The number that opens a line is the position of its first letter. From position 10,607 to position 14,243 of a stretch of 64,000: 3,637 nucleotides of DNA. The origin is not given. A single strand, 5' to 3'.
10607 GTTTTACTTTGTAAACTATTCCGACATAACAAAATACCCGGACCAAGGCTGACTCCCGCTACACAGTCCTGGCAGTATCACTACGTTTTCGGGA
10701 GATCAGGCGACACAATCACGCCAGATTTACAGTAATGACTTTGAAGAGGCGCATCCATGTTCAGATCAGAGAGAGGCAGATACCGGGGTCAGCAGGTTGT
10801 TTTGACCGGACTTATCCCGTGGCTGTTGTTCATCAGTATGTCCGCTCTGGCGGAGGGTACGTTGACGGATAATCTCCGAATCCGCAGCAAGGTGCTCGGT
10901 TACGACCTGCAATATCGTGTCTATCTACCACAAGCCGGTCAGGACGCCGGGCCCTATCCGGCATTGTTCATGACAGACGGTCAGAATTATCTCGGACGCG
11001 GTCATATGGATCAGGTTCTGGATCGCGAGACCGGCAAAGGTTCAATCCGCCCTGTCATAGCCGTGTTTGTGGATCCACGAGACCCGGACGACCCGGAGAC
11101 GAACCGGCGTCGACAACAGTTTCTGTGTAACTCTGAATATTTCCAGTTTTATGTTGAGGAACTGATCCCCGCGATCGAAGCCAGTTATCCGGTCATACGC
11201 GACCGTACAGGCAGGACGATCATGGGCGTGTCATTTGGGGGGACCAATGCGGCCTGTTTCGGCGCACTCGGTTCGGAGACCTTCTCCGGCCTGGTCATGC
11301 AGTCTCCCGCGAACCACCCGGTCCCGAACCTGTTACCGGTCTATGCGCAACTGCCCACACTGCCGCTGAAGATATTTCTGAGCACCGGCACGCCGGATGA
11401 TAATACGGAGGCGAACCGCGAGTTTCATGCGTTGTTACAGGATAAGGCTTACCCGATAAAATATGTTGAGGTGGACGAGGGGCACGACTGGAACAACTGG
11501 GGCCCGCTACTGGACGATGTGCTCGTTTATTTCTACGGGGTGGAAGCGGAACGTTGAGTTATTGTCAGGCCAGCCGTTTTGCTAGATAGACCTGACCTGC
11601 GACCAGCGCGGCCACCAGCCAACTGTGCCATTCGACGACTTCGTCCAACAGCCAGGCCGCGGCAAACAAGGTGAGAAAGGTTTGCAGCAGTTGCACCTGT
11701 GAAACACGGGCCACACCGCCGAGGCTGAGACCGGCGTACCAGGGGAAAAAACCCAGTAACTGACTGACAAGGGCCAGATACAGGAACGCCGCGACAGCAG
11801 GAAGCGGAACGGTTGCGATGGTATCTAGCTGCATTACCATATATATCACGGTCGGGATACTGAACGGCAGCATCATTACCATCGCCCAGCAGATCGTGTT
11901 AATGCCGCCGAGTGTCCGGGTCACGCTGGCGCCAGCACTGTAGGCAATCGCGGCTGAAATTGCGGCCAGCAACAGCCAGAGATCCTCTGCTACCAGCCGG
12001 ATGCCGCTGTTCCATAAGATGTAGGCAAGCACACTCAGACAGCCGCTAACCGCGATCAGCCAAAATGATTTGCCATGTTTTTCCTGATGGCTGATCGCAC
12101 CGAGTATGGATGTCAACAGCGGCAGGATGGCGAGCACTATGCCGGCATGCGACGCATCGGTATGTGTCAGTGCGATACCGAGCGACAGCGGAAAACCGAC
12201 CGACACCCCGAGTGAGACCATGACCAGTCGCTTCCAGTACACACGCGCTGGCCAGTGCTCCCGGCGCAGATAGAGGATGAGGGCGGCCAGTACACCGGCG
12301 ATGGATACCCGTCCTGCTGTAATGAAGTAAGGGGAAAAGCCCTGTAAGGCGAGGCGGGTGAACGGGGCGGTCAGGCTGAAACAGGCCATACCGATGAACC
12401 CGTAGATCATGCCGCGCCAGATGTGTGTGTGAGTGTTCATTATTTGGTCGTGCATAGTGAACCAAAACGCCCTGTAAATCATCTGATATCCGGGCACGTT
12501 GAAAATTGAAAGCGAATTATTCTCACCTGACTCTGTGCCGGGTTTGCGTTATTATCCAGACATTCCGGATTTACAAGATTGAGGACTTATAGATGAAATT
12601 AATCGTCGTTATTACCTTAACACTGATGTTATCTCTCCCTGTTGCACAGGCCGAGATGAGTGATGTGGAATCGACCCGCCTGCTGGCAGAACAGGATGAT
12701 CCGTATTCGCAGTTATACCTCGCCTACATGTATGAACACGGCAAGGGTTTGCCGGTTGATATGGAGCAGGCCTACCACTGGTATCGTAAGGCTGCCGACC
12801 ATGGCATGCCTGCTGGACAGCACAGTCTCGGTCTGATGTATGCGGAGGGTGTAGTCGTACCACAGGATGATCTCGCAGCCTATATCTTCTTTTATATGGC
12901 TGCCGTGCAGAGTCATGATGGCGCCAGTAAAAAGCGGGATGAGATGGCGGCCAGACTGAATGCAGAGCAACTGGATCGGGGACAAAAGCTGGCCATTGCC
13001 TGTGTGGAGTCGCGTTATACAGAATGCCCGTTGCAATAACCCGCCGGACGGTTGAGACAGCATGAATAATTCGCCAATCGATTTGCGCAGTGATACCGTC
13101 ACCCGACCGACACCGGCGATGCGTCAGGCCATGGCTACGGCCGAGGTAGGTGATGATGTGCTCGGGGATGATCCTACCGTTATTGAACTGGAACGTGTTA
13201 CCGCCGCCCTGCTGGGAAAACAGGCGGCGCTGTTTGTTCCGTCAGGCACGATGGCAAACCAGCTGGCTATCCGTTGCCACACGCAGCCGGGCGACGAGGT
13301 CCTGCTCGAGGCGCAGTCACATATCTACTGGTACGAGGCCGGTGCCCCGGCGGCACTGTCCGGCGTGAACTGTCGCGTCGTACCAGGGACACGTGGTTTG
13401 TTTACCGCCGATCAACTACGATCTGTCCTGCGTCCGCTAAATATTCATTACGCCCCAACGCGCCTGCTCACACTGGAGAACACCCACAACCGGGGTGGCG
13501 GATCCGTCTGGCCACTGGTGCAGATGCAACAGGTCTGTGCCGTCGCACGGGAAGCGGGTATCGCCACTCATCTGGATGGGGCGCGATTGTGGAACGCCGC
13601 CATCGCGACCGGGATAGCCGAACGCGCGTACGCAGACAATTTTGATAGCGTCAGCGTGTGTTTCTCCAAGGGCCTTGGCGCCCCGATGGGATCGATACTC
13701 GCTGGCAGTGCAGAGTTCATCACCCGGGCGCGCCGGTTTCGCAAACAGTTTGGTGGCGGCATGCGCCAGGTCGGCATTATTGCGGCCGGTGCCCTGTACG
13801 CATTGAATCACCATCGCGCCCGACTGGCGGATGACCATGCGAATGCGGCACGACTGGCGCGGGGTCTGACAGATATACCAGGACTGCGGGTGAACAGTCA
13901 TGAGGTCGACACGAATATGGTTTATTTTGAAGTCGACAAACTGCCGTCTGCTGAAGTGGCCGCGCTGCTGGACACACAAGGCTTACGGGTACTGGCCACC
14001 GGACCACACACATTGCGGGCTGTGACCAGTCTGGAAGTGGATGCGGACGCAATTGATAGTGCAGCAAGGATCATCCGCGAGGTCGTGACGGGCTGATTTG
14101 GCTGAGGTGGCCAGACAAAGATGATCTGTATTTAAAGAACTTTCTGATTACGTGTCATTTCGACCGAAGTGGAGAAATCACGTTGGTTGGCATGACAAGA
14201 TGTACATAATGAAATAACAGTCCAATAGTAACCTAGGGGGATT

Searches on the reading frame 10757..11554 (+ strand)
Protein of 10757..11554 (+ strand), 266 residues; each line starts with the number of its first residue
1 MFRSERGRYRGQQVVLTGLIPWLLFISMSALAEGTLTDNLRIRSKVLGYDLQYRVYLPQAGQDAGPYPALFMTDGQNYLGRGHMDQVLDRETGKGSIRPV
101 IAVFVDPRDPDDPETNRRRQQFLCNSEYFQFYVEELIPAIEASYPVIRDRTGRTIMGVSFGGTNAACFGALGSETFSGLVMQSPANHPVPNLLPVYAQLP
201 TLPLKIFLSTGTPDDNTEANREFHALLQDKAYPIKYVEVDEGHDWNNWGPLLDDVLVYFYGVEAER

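Call 4: search_protein_families(library=pfam, proteins=[window:10757-11554:+], max_evalue=0.01)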
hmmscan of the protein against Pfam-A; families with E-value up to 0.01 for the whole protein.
window:10757-11554:+ (266 aa): 1 family
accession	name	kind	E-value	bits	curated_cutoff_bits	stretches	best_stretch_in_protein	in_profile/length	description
PF00756.26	Esterase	-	2.4e-23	83.7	22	1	44-256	1-248/251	Putative esterase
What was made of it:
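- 10757..11557 (+): Exported PF00756 esterase, CE1/feruloyl-esterase-like. The most constant neighbour of B-clade receptors. PF00756 E 2.4e-23 (call 4).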

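Call 5: search_protein_families(library=ncbifam, proteins=[window:10757-11554:+], max_evalue=0.01)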
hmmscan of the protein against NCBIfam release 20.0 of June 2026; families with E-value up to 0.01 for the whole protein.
window:10757-11554:+ (266 aa): 4 families
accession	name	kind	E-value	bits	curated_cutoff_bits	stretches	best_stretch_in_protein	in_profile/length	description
NF058612.1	GTNG0744Estse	equivalog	7.4e-19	68.6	450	1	31-256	3-236/242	GTNG_0744 family esterase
NF007758.0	PRK10439.1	equivalog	5.7e-18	65.1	222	1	39-254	186-405/418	enterochelin esterase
NF041944.1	Xylase_Ferestase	equivalog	8.4e-05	20.9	1200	1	44-177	475-615/694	bifunctional endo-1,4-beta-xylanase/feruloyl esterase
TIGR02821.1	fghA_ester_D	equivalog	0.0034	17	281.7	0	129-171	118-158/275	S-formylglutathione hydrolase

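Call 82: search_solved_structures(query=window:10757-11554:+, max_evalue=0.001)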
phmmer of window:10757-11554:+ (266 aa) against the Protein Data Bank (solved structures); distinct sequences matched with E-value up to 0.001: 15.
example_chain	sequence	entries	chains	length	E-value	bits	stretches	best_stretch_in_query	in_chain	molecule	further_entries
5vol_A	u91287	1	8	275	5.4e-15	58.7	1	37-196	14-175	Putative esterase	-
7xrt_A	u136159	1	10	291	1.1e-12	51.1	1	33-174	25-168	Ferulic acid esterase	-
7xrv_A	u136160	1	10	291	2.8e-12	49.8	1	33-174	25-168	Ferulic acid esterase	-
1jjf_A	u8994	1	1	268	3.5e-10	42.9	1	53-252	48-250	ENDO-1,4-BETA-XYLANASE Z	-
1jt2_A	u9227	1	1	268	9.2e-10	41.5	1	53-252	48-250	PROTEIN (ENDO-1,4-BETA-XYLANASE Z)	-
7b5v_A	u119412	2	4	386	2.6e-08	36.7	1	55-252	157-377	Carbohydrate Esterase family 1 protein with an N-terminal carbohydrate binding module fami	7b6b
3mga_A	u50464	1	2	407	2.2e-07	33.7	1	106-250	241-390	Enterochelin esterase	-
6rzo_B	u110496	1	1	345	2e-06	30.6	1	58-249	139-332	Ferulic acid esterase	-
6rzo_A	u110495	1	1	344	2e-06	30.6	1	58-249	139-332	Ferulic acid esterase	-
2b20_A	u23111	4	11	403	2.8e-06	30.1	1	66-248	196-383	enterochelin esterase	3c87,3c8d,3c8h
8bbp_A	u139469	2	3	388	1.3e-05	27.9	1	28-165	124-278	Ferulic acid esterase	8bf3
8bbp_B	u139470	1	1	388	1.3e-05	27.9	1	28-165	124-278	Ferulic acid esterase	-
6rzn_A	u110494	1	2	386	1.4e-05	27.8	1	28-165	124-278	Ferulic acid esterase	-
6mou_A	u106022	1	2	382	5.4e-05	25.9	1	65-163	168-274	Isoamylase N-terminal domain protein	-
6mot_A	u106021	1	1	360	5.7e-05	25.8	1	65-163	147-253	Isoamylase N-terminal domain protein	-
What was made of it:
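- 10757..11557 (+): PDB 5vol E 5e-15 and ferulic acid esterase 7xrt E 1e-12, against enterochelin esterase at 2e-7 (call 82).
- On Fur-regulated siderophore uptake locus: The esterase scores 65 bits against a 222-bit cut-off for enterochelin esterase (call 5) and is nearer to feruloyl esterases (call 82).
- Closest known: PfeA/PfeE of Pseudomonas aeruginosa, a receptor plus periplasmic enterobactin esterase. Different: The esterase is closer to feruloyl/CE1 esterases (call 82).
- The esterase is nearest to feruloyl/CE1 esterases (call 82). The nearest solved relatives are feruloyl/CE1 esterases; enterochelin esterase reaches only E 2e-7 (call 82).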

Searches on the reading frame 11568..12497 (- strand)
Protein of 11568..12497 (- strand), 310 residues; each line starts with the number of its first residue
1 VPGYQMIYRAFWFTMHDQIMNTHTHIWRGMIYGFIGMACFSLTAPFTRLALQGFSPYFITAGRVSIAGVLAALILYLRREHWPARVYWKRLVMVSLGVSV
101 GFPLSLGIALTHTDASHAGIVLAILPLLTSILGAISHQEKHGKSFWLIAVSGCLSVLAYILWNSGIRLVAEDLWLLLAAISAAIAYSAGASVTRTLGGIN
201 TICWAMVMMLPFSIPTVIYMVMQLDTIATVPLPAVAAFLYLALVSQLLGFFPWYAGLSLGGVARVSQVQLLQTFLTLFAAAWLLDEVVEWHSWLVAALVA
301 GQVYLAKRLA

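Call 4: search_protein_families(library=pfam, proteins=[window:11568-12497:-], max_evalue=0.01)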
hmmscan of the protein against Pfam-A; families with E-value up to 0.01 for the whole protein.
window:11568-12497:- (310 aa): 1 family
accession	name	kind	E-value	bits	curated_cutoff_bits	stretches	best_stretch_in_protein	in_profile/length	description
PF00892.27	EamA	-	6.3e-27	94.9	28.2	2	28-158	2-132/135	EamA-like transporter family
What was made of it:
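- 11565..12497 (-): EamA-family (DMT) membrane transporter, syntenic with the locus. PF00892 E 6e-27 (call 4).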

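Call 5: search_protein_families(library=ncbifam, proteins=[window:11568-12497:-], max_evalue=0.01)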
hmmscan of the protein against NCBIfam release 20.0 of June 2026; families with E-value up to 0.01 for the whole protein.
window:11568-12497:- (310 aa): 1 family
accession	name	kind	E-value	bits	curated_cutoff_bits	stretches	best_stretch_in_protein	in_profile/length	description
TIGR00950.1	2A78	equivalog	7.4e-08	32.1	230.2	1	51-300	12-260/264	carboxylate/amino acid/amine transporter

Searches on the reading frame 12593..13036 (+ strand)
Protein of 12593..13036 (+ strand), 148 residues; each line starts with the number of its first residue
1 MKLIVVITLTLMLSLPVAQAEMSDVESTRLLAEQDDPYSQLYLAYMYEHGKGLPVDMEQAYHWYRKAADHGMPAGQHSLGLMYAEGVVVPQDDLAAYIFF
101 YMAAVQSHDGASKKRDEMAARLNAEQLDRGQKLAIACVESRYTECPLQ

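Call 5: search_protein_families(library=ncbifam, proteins=[window:12593-13036:+], max_evalue=0.01)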
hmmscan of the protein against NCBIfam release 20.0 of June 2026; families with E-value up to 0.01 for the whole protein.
window:12593-13036:+ (148 aa): 4 families
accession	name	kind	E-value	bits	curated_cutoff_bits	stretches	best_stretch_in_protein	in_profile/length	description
NF033786.1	phenyl_MerG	equivalog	2.8e-11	43.8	350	1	45-134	117-207/217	phenylmercury resistance protein MerG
NF038194.1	AlgK_TPR_lipo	equivalog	9.5e-08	31.1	700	1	30-134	326-430/448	alginate biosynthesis TPR repeat lipoprotein AlgK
NF045484.1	TransRegExoR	equivalog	1.6e-06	27.6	450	1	29-107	35-109/267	exopolysaccharide production regulator ExoR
NF047621.1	FlgprotMotXVib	equivalog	2.1e-05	24.1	330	1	38-107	74-142/211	flagellar protein MotX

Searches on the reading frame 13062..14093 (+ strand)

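Call 5: search_protein_families(library=ncbifam, proteins=[window:13062-14093:+], max_evalue=0.01)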
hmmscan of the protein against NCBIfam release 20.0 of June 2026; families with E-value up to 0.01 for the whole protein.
window:13062-14093:+ (344 aa): 18 families
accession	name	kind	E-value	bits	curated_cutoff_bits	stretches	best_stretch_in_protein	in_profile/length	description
NF041359.1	GntG_guanitoxin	subfamily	3.3e-130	434.2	230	1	1-339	1-342/343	GntG family PLP-dependent aldolase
NF007825.0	PRK10534.1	equivalog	2.8e-93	312.5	312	1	6-339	2-328/333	low-specificity L-threonine aldolase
TIGR00858.1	bioF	equivalog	1.1e-06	27.7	426.45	1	19-318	47-337/365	8-amino-7-oxononanoate synthase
TIGR01821.1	5aminolev_synth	equivalog_domain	1.7e-06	27.2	338.55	1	32-281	84-329/402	5-aminolevulinate synthase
NF047599.1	SerpalmtaseBetaP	equivalog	3.1e-06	26.1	500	1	41-333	91-375/394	serine palmitoyltransferase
NF047603.1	SerpalmtaseAlphaP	equivalog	2.1e-05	23.4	670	1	42-334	94-379/399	serine palmitoyltransferase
NF004608.1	PRK05937.1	equivalog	0.00057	18.8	399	0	33-88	49-104/366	8-amino-7-oxononanoate synthase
NF004627.0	PRK05968.1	subfamily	0.00073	18.5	508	0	35-81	60-106/389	hypothetical protein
NF002874.0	PRK03244.1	equivalog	0.00083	18.2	457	1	198-342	247-392/399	acetylornithine transaminase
NF005758.0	PRK07582.1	equivalog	0.0011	17.8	440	1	36-89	54-106/372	cystathionine gamma-lyase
NF002797.0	PRK02936.1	equivalog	0.0018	17.1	496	1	237-343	271-378/385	acetylornithine transaminase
NF005456.0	PRK07050.1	equivalog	0.0022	16.8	500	0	36-274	63-284/394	cystathionine beta-lyase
TIGR00707.1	argD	subfamily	0.0032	16.4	410.05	1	261-342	298-380/381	acetylornithine/succinylornithine family transaminase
NF005871.0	PRK07811.1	equivalog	0.0034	16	513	1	37-84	60-107/389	cystathionine gamma-synthase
TIGR01976.1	am_tr_V_VC1184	hypoth_equivalog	0.0049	16.2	352.35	0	262-329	305-377/401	cysteine desulfurase-like protein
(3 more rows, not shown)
